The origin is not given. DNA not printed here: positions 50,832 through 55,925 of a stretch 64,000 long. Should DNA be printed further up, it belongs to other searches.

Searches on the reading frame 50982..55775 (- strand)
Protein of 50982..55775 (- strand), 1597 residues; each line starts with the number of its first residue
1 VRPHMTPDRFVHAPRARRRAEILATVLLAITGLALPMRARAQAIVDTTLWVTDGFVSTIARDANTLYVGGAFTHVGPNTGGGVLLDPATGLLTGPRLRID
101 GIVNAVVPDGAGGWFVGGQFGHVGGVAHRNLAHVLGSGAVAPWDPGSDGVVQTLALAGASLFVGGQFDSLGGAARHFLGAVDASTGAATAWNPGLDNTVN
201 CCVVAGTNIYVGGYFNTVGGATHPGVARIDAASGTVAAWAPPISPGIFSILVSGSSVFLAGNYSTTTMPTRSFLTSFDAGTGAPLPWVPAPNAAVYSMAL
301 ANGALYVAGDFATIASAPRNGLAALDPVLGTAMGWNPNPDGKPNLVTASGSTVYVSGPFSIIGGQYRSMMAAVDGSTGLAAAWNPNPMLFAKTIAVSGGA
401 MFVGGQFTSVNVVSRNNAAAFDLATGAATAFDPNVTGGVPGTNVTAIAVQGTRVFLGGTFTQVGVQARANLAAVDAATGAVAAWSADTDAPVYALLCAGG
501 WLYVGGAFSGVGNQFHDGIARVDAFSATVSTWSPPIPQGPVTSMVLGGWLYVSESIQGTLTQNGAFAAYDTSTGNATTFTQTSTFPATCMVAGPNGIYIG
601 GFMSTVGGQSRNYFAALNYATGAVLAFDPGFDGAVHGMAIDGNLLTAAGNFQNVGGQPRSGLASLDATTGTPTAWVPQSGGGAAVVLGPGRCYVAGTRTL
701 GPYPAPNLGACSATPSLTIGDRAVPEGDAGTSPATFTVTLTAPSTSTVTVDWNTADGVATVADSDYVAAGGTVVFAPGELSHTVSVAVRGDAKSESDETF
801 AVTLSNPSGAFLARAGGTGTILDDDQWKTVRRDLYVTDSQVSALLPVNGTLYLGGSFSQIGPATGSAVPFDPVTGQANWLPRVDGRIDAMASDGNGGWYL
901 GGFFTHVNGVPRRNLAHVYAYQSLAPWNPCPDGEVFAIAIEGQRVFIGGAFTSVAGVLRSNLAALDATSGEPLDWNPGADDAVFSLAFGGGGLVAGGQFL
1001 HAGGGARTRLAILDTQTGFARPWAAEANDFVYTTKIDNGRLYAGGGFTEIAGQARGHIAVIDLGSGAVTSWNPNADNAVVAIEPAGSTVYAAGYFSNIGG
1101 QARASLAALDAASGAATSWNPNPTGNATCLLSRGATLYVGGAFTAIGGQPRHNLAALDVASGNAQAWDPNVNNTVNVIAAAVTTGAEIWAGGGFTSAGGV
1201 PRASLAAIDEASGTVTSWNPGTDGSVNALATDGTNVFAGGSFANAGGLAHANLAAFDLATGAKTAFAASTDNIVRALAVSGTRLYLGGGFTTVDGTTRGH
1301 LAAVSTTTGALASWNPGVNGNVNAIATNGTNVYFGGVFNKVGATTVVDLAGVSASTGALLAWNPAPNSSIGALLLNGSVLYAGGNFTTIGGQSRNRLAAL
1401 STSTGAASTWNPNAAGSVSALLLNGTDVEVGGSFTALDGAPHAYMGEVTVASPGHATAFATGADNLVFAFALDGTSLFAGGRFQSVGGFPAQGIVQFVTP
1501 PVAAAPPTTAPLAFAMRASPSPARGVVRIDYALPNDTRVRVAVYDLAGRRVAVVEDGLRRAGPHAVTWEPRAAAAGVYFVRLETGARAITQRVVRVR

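Call 3: search_protein_families(library=pfam, proteins=[window:50982-55775:-], max_evalue=0.01)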
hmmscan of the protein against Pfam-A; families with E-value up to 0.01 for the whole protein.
window:50982-55775:- (1597 aa): 5 families
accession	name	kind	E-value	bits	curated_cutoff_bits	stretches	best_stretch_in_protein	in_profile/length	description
PF17164.10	DUF5122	-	3.3e-16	59.7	27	1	209-235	6-31/36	Domain of unknown function (DUF5122) beta-propeller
PF03160.20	Calx-beta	-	3.9e-13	49.9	27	1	734-809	24-99/119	Calx-beta domain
PF12768.13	Rax2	-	2.7e-09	37.2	28.8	1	1222-1331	22-137/254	Rax2 C-terminal beta propeller domain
PF18962.6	Por_Secre_tail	-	0.00038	21.1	27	1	1520-1594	3-74/75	Secretion system C-terminal sorting domain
PF13860.13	FlgD_ig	-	0.0016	18.8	27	0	1529-1580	14-71/79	FlgD Ig-like domain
